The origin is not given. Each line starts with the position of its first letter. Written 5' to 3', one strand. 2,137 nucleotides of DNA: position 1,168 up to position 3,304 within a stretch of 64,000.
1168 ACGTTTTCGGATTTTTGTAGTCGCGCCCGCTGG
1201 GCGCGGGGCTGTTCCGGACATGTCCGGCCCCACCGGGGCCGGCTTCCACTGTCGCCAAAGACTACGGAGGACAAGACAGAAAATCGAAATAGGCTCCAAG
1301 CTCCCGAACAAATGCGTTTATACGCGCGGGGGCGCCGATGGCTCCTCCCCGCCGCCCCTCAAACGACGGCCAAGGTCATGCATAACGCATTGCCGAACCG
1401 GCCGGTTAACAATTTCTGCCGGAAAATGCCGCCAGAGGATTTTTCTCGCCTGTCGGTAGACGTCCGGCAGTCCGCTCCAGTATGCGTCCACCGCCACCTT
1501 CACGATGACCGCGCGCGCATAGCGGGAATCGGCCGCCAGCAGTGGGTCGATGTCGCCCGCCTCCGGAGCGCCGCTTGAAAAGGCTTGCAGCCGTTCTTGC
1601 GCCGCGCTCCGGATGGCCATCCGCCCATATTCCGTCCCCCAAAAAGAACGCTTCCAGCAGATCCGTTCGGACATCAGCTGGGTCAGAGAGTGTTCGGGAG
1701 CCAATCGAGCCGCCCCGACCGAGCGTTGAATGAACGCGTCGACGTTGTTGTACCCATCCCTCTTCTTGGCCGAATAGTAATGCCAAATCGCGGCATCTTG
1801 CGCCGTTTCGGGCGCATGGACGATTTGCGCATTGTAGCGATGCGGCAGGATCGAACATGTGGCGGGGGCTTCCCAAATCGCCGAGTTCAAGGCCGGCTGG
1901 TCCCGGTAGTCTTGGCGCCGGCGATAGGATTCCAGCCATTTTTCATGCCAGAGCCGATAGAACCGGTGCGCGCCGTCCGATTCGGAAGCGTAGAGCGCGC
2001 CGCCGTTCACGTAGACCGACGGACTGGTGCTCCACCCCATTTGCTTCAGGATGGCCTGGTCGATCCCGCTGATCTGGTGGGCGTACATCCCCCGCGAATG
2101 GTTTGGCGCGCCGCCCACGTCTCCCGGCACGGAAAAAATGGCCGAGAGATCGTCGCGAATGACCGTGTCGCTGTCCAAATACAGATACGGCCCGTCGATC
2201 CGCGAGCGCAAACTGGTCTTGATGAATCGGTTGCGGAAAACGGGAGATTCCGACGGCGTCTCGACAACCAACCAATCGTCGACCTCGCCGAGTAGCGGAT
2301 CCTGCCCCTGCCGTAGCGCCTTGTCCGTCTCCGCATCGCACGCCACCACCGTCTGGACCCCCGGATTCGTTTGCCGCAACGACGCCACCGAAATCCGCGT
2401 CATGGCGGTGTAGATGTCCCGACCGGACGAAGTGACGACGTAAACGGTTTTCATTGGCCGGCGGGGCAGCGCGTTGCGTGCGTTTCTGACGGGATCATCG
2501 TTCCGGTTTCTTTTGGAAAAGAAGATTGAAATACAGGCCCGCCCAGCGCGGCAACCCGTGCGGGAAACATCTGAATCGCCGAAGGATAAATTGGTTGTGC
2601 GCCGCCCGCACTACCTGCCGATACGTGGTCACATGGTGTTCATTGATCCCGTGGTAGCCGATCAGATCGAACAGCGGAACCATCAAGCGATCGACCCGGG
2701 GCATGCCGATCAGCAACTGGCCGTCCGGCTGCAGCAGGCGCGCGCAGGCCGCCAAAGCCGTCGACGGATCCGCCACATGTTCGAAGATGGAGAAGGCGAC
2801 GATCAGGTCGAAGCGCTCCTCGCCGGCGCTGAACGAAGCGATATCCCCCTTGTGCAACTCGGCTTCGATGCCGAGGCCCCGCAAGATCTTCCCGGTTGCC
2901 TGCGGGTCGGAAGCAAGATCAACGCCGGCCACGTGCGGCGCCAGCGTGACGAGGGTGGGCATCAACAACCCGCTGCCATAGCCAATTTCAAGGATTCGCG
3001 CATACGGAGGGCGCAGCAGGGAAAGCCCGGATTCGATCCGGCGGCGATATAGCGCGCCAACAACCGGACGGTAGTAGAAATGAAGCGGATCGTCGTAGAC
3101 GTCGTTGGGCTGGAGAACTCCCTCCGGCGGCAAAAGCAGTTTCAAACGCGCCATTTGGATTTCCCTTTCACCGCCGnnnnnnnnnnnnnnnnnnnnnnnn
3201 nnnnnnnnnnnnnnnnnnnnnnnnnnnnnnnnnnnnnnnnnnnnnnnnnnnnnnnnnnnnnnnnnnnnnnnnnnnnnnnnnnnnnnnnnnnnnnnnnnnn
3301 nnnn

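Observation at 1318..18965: ABC-transporter-dependent glycan locus carrying five SAM methyltransferase domains and a Wzt with a C-terminal binding domain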

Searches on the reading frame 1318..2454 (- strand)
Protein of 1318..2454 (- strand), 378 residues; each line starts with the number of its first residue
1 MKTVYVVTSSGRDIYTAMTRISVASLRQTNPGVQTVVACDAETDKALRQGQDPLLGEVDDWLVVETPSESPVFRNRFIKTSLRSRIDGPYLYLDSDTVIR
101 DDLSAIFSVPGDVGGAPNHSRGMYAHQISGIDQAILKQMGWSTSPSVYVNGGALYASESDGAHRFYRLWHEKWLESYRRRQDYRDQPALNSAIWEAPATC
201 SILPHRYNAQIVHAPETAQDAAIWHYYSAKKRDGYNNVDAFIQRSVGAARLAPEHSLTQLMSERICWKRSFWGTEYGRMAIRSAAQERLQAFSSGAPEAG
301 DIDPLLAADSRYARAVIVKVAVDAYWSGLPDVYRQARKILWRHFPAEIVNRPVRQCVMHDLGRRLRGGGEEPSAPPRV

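Call 6: search_protein_families(library=pfam, proteins=[window:1318-2454:-], max_evalue=0.01)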
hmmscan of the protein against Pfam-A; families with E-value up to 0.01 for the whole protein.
window:1318-2454:- (378 aa): 2 families
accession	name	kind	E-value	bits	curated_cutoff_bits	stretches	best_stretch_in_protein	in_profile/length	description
PF01501.26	Glyco_transf_8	-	0.0013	18.8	24.3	1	91-229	103-245/253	Glycosyl transferase family 8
PF03407.22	Nucleotid_trans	-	0.0041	17.6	22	1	91-208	70-172/208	Nucleotide-diphospho-sugar transferase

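Call 9: search_protein_families(library=ncbifam, proteins=[window:1318-2454:-], max_evalue=0.01)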
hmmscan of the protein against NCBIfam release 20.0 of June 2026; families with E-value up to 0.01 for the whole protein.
window:1318-2454:- (378 aa): 0 families

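Call 29: search_protein_families(library=pfam, proteins=[window:1318-2454:-], max_evalue=10)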
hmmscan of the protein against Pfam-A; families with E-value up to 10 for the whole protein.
window:1318-2454:- (378 aa): 2 families
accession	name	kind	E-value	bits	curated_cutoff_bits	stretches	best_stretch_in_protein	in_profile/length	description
PF01501.26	Glyco_transf_8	-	0.0013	18.8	24.3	1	91-229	103-245/253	Glycosyl transferase family 8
PF03407.22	Nucleotid_trans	-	0.0041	17.6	22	1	91-208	70-172/208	Nucleotide-diphospho-sugar transferase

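Call 93: search_solved_structures(query=window:1318-2454:-, max_evalue=1)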
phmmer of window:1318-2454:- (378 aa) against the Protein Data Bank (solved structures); distinct sequences matched with E-value up to 1: 3.
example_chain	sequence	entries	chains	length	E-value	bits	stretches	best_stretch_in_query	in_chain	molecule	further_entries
1g9r_A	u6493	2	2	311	0.059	15.8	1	90-192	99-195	GLYCOSYL TRANSFERASE | GALACTOSYL TRANSFERASE LGTC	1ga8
2rpi_A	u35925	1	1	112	0.69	12.3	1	162-211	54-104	Ribonuclease H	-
1jl2_A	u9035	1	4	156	0.76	12.1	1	162-212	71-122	Chimera of Ribonuclease HI, Ribonuclease H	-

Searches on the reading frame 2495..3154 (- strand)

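Call 6: search_protein_families(library=pfam, proteins=[window:2495-3154:-], max_evalue=0.01)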
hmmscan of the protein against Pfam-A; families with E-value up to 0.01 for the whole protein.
window:2495-3154:- (219 aa): 7 families
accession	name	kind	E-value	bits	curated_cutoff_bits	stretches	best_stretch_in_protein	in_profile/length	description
PF13489.12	Methyltransf_23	-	2.7e-15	56.9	27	1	44-178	13-145/164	Methyltransferase domain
PF08241.18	Methyltransf_11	-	4.4e-14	53.3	21.2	1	55-149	1-95/95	Methyltransferase domain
PF13649.12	Methyltransf_25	-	5.9e-12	46.6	27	1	54-145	1-97/97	Methyltransferase domain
PF08242.18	Methyltransf_12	-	8.9e-10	39.6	30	1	55-147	1-98/98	Methyltransferase domain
PF13847.12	Methyltransf_31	-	3.3e-07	30.5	27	1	53-153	6-113/145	Methyltransferase domain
PF05401.17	NodS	-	4e-05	24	24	1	51-153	44-148/201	Nodulation protein S (NodS)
PF02353.26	CMAS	-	0.00057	19.7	27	1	52-149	64-164/273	Mycolic acid cyclopropane synthetase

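Call 9: search_protein_families(library=ncbifam, proteins=[window:2495-3154:-], max_evalue=0.01)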
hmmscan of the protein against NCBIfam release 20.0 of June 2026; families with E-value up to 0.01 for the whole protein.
window:2495-3154:- (219 aa): 15 families
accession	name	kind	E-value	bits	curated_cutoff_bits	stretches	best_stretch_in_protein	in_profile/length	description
TIGR01983.1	UbiG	equivalog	1.3e-12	47.5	102.95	1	52-149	51-151/228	bifunctional 2-polyprenyl-6-hydroxyphenol methylase/3-demethylubiquinol 3-O-methyltransferase UbiG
TIGR02072.1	BioC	equivalog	7.8e-09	35.7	184.95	1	50-149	34-132/244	malonyl-ACP O-methyltransferase BioC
NF045667.1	MTase_DVU1556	equivalog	7.1e-08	32.1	155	1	48-149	20-119/213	DVU_1556 family methyltransferase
NF043040.1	corrin_prot_MT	hypoth_equivalog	1.2e-07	31.4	180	1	49-149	40-147/216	corrinoid protein-associated methyltransferase CpaM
NF041536.1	ArsM_DUF2284_UU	exception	1.9e-05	23.2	575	1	52-149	78-180/459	arsenite methyltransferase/DUF2284 domain selenoprotein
NF041650.1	nod_mtase_NodS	equivalog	2.3e-05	24.2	300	1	44-152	32-142/190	nodulation methyltransferase NodS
NF041820.1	daptide_MTase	equivalog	2.4e-05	24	175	1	39-155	25-148/243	daptide-type RiPP biosynthesis methyltransferase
NF047649.1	MTase_UXPK_star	exception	7.8e-05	21.8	460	1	50-149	77-181/283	methyltransferase/UXPK-star double selenoprotein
NF045882.1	PLipidMtase_Leg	equivalog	0.00012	22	390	1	51-148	43-142/207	phospholipid N-methyltransferase PmtA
NF041537.1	ArsM_AhpD_UU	exception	0.00022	20.2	510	1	53-150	79-181/345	arsenite methyltransferase/AhpD domain selenoprotein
NF053839.1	CPFASynBruc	equivalog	0.00028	20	600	1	50-149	174-276/410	cyclopropane fatty acid synthase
NF008686.0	PRK11705.1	equivalog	0.0019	17.3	400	1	50-150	167-266/383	cyclopropane fatty acyl phospholipid synthase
TIGR00452.1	TIGR00452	equivalog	0.0058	15.5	275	1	52-149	119-219/316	tRNA 5-methoxyuridine(34)/uridine 5-oxyacetic acid(34) synthase CmoB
TIGR04345.1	ovoA_Cterm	equivalog_domain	0.0075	15.8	170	0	103-153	123-173/242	putative 4-mercaptohistidine N1-methyltransferase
NF008823.0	PRK11873.1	subfamily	0.0082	15.6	263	0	55-149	82-181/272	arsenite methyltransferase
